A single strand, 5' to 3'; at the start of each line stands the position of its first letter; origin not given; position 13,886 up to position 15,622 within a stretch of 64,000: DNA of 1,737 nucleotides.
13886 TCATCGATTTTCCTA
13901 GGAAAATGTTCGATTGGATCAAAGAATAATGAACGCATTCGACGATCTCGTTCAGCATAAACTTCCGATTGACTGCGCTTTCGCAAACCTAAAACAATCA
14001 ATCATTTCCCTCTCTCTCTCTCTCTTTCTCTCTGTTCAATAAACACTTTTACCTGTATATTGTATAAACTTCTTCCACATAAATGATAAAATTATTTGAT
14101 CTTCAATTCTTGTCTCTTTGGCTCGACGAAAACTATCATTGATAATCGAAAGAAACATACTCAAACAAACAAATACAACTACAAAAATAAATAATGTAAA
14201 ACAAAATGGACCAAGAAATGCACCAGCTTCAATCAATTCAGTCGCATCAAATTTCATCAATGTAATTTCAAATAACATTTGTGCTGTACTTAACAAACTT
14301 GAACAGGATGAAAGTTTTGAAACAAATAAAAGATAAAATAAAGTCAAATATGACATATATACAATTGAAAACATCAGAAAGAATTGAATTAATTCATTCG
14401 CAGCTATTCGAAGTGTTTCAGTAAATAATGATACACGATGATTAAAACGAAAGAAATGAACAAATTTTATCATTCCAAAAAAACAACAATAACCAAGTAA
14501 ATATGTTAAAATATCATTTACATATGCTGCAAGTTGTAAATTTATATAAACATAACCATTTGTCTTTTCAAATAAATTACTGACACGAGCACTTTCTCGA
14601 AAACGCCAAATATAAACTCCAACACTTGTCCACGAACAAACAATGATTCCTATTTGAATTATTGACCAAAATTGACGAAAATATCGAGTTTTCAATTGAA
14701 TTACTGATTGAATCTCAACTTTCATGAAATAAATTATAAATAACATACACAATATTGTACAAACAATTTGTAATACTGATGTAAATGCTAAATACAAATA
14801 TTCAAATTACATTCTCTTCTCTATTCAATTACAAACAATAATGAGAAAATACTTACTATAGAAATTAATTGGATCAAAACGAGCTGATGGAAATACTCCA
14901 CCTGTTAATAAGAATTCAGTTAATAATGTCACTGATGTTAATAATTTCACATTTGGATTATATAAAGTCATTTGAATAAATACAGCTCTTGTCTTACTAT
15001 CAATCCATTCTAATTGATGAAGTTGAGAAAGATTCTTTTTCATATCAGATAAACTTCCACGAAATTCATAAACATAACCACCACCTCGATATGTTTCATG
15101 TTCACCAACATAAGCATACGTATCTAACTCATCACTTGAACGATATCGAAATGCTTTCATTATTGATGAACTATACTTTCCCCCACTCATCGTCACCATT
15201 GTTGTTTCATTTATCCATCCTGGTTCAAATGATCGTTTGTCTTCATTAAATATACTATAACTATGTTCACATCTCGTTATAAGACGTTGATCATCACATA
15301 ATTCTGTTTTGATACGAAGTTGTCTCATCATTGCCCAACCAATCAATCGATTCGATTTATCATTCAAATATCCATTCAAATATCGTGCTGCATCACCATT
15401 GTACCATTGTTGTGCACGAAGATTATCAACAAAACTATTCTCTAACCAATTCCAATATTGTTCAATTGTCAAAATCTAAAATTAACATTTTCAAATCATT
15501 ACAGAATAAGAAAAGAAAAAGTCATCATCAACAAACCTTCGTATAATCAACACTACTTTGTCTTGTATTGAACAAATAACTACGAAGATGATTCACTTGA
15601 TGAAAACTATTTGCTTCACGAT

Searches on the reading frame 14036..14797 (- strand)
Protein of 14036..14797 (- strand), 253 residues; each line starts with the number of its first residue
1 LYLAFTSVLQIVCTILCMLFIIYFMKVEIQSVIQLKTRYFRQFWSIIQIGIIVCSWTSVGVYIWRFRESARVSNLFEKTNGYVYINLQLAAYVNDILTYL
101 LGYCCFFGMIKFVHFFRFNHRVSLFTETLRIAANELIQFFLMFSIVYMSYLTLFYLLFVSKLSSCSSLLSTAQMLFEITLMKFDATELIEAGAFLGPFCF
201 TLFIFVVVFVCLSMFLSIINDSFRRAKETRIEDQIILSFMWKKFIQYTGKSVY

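Call 25: search_protein_families(library=pfam, proteins=[window:14036-14797:-], max_evalue=0.001)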
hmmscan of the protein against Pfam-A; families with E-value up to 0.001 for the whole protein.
window:14036-14797:- (253 aa): 2 families
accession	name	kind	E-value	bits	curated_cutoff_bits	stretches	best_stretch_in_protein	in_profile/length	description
PF08016.18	PKD_channel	-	1.4e-38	133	22.4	1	6-224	6-223/225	Polycystin cation channel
PF00520.37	Ion_trans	-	1.2e-05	25.1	25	1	9-229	38-239/241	Ion transport protein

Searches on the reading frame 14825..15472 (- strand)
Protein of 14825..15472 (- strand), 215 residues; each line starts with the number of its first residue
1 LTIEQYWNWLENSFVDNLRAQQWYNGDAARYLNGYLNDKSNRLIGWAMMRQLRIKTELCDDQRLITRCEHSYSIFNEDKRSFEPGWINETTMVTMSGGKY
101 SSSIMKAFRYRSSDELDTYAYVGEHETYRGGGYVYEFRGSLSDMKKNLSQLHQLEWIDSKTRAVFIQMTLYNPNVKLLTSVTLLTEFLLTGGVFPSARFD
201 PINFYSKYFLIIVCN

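Call 25: search_protein_families(library=pfam, proteins=[window:14825-15472:-], max_evalue=0.001)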
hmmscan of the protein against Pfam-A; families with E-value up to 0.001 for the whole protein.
window:14825-15472:- (215 aa): 1 family
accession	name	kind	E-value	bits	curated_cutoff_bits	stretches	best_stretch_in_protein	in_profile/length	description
PF20519.4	Polycystin_dom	-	2.1e-38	132.3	23.6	1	2-204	7-198/199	Polycystin domain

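Call 76: find_homologous_proteins(query=window:14825-15472:-, max_evalue=1e-40)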
Query window:14825-15472:- (215 aa): 218 proteins with E <= 1e-40 among 281 candidates; the best 120 are listed.
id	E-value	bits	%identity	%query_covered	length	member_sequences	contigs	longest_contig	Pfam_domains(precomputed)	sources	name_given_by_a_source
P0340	6.8e-109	380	80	97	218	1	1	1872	PF20519.5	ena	-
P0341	3.6e-94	332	71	97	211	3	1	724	PF20519.5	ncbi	ncbi:unnamed protein product, partial [Adineta steineri]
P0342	8.4e-91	321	67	95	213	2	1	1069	PF20519.5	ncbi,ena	-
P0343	1.3e-90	321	67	96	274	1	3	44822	PF20519.5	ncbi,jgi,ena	jgi:polycystin 1L2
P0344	1.4e-88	314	67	98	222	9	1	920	PF20519.5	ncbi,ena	-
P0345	5.0e-88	312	65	98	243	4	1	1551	PF20519.5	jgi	jgi:hypothetical protein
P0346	1.4e-87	311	66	93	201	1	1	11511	PF20519.5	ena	-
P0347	4.4e-87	309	65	95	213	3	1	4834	PF20519.5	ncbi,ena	-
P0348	1.4e-86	307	64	95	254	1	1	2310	PF20519.5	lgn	-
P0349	2.0e-86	307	63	97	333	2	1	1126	PF20519.5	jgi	jgi:polycystin 1L2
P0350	3.0e-86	306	61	99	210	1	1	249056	PF20519.5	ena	-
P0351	8.7e-86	305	64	96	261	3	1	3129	PF20519.5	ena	-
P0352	1.1e-85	304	65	95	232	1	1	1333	PF20519.5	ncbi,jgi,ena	jgi:hypothetical protein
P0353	1.3e-85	304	64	95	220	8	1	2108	PF20519.5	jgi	-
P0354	1.5e-85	304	62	97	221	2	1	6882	PF20519.5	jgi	jgi:polycystin 1L2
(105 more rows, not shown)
